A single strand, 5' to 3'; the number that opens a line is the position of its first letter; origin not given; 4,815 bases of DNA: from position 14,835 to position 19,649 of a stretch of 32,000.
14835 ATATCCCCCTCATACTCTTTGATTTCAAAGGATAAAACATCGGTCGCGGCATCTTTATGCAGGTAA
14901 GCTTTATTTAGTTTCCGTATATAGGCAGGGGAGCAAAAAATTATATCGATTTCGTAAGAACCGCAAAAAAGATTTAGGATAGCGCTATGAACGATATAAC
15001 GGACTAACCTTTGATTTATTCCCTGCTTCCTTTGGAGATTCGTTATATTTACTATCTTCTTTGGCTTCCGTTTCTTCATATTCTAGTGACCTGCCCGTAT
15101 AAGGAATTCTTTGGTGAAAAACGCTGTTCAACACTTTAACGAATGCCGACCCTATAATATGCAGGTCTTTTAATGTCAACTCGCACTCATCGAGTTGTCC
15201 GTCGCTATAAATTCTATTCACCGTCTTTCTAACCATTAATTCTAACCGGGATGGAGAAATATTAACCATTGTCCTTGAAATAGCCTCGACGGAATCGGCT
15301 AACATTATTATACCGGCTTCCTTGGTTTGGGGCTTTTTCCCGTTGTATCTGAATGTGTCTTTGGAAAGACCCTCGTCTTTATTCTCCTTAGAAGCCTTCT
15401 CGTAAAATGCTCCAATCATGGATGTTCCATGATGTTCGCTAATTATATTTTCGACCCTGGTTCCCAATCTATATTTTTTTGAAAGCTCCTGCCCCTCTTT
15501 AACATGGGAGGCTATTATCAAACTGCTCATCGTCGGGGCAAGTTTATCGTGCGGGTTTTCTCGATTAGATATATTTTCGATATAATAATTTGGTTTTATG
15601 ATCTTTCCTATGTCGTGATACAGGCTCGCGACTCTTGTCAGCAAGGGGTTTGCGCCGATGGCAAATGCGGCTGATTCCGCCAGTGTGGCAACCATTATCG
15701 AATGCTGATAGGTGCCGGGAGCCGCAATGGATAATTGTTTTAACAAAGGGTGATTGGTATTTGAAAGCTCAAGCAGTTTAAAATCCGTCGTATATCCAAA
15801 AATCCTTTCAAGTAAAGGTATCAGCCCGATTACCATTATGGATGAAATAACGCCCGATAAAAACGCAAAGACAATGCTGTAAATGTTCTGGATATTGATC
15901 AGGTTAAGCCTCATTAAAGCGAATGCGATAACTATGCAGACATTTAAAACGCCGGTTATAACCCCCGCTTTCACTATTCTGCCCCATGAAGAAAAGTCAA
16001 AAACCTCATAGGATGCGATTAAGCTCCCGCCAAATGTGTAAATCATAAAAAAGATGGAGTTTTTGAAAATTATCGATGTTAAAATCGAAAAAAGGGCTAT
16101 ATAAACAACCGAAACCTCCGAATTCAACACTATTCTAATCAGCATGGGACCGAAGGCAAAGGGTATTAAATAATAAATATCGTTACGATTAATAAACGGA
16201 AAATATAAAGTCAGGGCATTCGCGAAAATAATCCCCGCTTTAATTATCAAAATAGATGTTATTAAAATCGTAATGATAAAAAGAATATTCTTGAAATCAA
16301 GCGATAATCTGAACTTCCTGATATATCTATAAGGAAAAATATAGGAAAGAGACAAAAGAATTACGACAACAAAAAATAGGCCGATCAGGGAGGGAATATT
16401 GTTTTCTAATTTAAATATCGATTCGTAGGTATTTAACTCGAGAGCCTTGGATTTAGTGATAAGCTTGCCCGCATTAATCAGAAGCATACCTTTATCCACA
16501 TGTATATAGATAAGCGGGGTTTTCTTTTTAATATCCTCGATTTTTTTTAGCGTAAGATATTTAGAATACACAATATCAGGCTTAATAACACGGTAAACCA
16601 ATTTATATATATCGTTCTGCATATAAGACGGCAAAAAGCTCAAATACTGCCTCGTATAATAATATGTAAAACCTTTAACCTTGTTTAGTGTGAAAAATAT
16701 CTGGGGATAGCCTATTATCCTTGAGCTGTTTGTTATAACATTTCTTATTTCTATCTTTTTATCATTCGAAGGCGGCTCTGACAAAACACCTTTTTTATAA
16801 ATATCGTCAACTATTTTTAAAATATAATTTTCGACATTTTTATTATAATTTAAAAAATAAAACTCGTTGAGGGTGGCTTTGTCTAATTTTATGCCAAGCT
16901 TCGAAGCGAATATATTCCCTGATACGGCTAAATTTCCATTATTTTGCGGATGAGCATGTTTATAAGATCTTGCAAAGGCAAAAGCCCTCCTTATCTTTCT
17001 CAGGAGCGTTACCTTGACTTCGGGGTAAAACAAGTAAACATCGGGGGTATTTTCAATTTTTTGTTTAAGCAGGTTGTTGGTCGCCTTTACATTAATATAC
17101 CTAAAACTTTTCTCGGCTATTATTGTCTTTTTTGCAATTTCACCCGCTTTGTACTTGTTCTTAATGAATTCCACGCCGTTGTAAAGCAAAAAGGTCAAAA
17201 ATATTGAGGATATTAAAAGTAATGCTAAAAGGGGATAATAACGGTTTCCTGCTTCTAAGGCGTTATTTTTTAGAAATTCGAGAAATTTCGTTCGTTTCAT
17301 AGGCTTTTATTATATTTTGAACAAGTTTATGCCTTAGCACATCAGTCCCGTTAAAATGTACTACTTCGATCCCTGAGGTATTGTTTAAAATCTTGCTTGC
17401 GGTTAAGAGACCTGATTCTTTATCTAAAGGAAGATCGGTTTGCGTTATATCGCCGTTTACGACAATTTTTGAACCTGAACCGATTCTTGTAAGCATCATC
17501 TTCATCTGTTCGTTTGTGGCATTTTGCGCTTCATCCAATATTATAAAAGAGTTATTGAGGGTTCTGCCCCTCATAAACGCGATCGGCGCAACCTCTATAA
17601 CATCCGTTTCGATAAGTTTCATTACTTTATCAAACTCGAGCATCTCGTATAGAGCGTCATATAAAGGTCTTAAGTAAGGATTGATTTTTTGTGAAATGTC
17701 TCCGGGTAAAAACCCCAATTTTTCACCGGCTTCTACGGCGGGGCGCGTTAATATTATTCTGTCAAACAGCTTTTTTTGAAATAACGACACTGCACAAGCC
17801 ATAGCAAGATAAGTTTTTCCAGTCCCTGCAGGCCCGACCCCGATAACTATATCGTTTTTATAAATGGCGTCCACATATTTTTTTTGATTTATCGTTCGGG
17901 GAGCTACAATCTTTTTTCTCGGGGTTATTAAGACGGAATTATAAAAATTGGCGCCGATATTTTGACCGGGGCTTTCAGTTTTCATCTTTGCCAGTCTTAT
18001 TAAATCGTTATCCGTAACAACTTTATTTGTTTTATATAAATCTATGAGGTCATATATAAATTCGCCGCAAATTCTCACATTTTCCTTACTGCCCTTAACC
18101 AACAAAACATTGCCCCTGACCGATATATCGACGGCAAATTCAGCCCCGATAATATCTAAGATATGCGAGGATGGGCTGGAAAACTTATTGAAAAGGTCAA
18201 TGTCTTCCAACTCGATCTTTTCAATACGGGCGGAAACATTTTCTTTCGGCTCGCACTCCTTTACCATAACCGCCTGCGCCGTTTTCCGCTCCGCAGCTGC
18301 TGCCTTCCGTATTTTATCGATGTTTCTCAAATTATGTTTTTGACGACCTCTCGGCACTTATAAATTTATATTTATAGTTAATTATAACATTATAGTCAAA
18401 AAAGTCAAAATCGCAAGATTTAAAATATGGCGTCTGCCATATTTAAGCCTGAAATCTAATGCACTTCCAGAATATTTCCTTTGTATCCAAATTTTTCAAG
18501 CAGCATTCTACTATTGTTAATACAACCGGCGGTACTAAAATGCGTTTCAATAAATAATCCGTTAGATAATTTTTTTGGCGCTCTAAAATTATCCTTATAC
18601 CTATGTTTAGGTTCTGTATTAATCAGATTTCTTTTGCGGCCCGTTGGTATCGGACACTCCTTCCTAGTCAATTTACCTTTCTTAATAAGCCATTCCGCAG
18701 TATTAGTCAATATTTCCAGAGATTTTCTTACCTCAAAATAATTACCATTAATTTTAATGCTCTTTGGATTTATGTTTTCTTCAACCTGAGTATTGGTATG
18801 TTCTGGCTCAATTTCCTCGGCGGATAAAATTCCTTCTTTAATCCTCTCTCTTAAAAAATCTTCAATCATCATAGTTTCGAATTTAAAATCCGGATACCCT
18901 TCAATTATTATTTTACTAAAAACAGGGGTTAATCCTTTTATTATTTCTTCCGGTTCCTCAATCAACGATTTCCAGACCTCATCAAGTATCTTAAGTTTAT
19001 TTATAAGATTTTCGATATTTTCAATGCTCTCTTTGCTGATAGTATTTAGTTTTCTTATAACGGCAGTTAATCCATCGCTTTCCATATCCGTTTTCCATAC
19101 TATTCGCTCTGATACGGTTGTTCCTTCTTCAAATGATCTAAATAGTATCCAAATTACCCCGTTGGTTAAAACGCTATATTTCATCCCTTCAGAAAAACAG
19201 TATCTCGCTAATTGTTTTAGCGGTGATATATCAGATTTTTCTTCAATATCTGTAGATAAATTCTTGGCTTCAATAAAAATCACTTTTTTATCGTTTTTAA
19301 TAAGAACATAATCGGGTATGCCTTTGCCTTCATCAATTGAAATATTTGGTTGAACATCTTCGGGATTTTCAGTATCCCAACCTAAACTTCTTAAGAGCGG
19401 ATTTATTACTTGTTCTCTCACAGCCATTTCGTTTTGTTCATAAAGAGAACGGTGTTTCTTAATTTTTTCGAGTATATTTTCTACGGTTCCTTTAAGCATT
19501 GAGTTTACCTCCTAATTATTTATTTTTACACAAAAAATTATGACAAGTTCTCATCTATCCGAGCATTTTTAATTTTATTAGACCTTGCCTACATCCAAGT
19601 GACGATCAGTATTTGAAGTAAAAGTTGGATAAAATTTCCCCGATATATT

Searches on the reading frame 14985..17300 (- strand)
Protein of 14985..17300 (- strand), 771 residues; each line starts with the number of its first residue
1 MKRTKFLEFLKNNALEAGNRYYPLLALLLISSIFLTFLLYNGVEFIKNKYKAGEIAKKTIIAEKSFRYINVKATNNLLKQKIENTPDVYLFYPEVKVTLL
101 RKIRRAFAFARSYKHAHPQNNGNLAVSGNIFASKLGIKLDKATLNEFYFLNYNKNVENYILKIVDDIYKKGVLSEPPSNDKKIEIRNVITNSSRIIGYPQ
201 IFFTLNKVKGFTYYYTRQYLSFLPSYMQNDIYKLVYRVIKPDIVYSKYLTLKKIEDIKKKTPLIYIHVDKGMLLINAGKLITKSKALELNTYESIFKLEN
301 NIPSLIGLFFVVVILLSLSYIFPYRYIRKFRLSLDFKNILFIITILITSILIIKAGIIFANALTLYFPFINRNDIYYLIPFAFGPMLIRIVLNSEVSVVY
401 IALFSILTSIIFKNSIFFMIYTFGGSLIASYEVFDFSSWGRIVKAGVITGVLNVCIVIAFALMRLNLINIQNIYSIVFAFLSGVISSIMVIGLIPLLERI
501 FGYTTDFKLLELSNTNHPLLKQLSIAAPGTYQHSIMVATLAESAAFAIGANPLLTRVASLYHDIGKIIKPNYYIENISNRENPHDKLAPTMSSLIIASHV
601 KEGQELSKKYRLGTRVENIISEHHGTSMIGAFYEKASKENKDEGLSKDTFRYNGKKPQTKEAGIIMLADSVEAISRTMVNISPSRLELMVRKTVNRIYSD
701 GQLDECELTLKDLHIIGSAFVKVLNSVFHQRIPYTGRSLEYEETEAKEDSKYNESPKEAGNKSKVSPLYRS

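Call 7: search_protein_families(library=pfam, proteins=[window:14985-17300:-], max_evalue=0.001)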
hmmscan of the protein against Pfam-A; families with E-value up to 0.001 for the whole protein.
window:14985-17300:- (771 aa): 3 families
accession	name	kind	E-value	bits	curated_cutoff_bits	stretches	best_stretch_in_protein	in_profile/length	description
PF07698.17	7TM-7TMR_HD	-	5.7e-35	121.4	29.4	1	304-505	3-190/190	7TM receptor with intracellular HD hydrolase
PF07697.16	7TMR-HDED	-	6.7e-21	75.7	27.6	1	51-292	1-220/224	7TM-HD extracellular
PF01966.28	HD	-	1.1e-17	64.8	22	1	530-673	1-115/116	HD domain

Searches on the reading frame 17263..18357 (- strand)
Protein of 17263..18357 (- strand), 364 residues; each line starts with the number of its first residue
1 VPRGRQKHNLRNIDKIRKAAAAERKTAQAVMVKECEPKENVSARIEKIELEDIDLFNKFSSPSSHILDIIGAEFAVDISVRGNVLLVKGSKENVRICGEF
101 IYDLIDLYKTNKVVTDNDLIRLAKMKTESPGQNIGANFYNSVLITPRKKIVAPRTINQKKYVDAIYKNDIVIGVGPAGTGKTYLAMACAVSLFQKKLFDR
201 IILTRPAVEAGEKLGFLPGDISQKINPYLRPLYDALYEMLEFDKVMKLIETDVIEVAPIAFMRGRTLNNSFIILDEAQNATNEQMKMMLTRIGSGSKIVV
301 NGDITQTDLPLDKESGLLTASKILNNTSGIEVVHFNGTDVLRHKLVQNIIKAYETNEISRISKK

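Call 7: search_protein_families(library=pfam, proteins=[window:17263-18357:-], max_evalue=0.001)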
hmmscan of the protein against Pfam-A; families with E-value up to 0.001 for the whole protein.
window:17263-18357:- (364 aa): 5 families
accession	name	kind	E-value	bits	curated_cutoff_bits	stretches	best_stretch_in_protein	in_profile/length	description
PF02562.22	PhoH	-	5.1e-94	314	27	1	151-354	2-205/205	PhoH-like protein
PF13604.12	AAA_30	-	9.2e-09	35.7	27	1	157-307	5-128/191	AAA domain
PF13245.12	AAA_19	-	1e-07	32.7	25.1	1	158-307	1-129/134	AAA domain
PF00270.35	DEAD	-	4.6e-05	23.7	26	1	157-286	3-135/167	DEAD/DEAH box helicase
PF01695.23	IstB_IS21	-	0.00057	19.9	24.1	0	151-191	75-115/238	IstB-like ATP binding protein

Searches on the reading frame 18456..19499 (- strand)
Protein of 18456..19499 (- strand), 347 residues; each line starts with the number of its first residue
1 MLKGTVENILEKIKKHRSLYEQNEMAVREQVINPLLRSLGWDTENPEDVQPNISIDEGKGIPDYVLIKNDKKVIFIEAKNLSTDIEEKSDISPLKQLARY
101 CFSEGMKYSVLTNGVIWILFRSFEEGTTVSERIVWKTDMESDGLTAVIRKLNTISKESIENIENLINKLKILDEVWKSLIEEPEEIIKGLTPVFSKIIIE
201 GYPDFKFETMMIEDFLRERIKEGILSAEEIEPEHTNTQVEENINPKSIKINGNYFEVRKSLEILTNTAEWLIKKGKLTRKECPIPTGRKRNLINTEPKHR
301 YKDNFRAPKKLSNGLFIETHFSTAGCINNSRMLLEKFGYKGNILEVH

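Call 6: search_protein_families(library=padloc, proteins=[window:18456-19499:-], max_evalue=0.01)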
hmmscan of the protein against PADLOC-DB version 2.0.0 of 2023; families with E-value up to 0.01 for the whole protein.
window:18456-19499:- (347 aa): 4 families
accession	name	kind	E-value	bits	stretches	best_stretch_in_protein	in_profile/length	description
PDLC03604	REase_MTase_IIG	-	5.7e-12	42.5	1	4-113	8-129/1011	Type IIG restriction enzyme-methyltransferase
PDLC04959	PDC-S20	-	9.1e-06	23.5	1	135-218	77-152/464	-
PDLC03610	REase_MTase_IIG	-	7.3e-05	19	1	6-125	2-113/1096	Type IIG restriction enzyme-methyltransferase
PDLC02643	DrmMI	-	0.002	14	1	21-130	60-187/1347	DrmMI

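Call 7: search_protein_families(library=pfam, proteins=[window:18456-19499:-], max_evalue=0.001)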
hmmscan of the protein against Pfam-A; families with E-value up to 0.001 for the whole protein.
window:18456-19499:- (347 aa): 2 families
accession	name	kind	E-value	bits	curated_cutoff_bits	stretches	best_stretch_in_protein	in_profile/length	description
PF04313.20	HSDR_N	-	3.3e-13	50.4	25.1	1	56-122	122-192/198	Type I restriction enzyme R protein N terminus (HSDR_N)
PF13588.12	HSDR_N_2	-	4.7e-08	33.5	25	1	24-121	2-95/110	Type I restriction enzyme R protein N terminus (HSDR_N)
